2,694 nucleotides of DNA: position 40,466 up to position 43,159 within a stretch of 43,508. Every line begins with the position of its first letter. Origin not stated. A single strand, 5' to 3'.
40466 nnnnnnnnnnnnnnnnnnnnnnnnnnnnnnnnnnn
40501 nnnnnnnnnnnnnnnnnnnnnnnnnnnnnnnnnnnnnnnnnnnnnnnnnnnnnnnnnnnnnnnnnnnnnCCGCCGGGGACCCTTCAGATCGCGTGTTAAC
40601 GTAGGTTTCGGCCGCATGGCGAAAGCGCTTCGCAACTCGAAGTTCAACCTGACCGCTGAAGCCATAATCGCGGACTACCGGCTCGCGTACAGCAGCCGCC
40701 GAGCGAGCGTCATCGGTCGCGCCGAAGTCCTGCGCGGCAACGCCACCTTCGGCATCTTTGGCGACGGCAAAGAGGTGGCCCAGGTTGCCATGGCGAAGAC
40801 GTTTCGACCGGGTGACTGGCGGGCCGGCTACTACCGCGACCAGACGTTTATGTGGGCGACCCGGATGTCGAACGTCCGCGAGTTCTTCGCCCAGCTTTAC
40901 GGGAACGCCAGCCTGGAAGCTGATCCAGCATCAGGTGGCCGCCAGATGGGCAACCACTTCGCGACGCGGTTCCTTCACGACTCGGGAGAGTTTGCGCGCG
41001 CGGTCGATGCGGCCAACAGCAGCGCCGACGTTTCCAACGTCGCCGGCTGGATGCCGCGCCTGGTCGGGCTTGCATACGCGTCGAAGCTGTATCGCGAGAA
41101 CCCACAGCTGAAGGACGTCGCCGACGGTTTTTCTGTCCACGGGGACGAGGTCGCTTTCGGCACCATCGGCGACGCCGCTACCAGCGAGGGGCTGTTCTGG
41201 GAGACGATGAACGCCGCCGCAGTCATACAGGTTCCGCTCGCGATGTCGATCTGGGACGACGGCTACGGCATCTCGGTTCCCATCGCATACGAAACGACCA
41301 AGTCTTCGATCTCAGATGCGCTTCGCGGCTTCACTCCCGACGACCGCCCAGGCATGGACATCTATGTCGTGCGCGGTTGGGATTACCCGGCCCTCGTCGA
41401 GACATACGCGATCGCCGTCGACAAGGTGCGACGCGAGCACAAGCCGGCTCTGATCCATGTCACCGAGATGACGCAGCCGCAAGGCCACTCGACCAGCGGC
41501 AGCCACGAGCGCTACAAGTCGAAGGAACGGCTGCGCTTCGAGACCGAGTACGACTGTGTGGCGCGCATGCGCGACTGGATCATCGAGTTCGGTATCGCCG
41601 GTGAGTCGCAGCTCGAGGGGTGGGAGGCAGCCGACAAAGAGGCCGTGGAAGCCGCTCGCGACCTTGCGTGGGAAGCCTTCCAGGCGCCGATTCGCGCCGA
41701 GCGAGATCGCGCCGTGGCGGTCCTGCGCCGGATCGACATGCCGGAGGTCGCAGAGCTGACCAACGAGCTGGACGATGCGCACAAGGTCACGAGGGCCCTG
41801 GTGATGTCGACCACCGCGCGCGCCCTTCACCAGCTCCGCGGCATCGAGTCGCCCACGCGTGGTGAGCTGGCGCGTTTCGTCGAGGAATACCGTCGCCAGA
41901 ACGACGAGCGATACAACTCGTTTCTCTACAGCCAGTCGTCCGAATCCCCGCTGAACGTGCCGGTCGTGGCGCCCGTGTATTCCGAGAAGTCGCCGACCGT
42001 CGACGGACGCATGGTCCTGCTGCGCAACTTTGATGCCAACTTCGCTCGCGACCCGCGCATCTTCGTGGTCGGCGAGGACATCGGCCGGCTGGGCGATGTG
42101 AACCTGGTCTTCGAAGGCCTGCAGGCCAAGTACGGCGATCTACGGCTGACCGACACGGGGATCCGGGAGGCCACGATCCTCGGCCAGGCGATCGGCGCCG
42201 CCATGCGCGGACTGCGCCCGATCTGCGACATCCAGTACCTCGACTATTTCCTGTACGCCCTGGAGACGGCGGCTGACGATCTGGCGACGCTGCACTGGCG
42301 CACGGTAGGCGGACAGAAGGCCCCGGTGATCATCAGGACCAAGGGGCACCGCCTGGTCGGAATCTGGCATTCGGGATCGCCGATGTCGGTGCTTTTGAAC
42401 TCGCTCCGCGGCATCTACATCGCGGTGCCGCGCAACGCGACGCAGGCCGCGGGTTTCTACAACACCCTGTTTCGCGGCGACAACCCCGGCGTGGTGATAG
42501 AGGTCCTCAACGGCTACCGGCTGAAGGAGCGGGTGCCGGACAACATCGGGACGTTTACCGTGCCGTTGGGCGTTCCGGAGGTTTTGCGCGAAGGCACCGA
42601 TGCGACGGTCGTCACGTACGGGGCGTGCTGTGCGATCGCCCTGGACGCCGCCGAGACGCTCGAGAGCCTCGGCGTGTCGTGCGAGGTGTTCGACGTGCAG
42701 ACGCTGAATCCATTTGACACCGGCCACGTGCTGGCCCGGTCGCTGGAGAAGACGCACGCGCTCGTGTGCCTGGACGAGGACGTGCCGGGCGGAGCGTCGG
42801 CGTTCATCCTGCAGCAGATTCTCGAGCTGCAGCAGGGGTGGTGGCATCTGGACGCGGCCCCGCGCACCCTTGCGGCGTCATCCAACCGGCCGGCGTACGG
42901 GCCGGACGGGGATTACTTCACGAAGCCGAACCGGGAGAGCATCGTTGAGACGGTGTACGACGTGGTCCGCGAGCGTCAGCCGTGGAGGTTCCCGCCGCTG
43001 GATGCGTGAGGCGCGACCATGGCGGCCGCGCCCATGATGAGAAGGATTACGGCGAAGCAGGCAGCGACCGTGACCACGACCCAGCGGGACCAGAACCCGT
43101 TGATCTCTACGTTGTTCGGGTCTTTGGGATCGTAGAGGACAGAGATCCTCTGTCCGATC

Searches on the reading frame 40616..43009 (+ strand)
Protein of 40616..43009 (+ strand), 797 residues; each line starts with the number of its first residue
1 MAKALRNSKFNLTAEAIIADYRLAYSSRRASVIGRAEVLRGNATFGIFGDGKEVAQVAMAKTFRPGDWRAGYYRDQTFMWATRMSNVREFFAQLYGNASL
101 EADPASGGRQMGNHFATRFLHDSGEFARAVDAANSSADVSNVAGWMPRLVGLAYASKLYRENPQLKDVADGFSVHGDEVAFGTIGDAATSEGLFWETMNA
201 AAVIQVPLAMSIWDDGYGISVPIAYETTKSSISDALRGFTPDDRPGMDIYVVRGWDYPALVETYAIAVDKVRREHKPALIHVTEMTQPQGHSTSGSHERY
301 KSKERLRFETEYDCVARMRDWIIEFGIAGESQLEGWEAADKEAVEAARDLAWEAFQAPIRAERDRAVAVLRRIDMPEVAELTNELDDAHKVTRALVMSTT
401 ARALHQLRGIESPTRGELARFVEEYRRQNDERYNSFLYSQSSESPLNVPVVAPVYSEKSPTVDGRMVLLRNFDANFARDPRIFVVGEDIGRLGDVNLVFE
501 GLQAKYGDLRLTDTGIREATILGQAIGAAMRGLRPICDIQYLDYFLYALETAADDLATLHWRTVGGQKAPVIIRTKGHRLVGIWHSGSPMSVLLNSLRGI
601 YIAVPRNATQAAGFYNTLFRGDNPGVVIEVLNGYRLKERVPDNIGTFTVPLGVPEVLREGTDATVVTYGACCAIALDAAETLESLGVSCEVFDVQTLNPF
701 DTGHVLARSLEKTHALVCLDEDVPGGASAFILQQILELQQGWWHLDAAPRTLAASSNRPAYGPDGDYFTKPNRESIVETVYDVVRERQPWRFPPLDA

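Call 54: search_protein_families(library=pfam, proteins=[window:40616-43009:+], max_evalue=0.1)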
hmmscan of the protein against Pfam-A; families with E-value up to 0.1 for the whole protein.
window:40616-43009:+ (797 aa): 4 families
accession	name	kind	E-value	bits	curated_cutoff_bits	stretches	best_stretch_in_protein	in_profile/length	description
PF00676.26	E1_dh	-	5.3e-28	98.3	22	1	43-354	23-294/300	Dehydrogenase E1 component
PF02780.25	Transketolase_C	-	9.8e-20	71.2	25.9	1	655-755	4-102/124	Transketolase, C-terminal domain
PF02779.29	Transket_pyr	-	3.8e-16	59.7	27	1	465-629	6-167/174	Transketolase, pyrimidine binding domain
PF17147.9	PFOR_II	-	0.071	13.9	27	0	662-728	2-67/102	Pyruvate:ferredoxin oxidoreductase core domain II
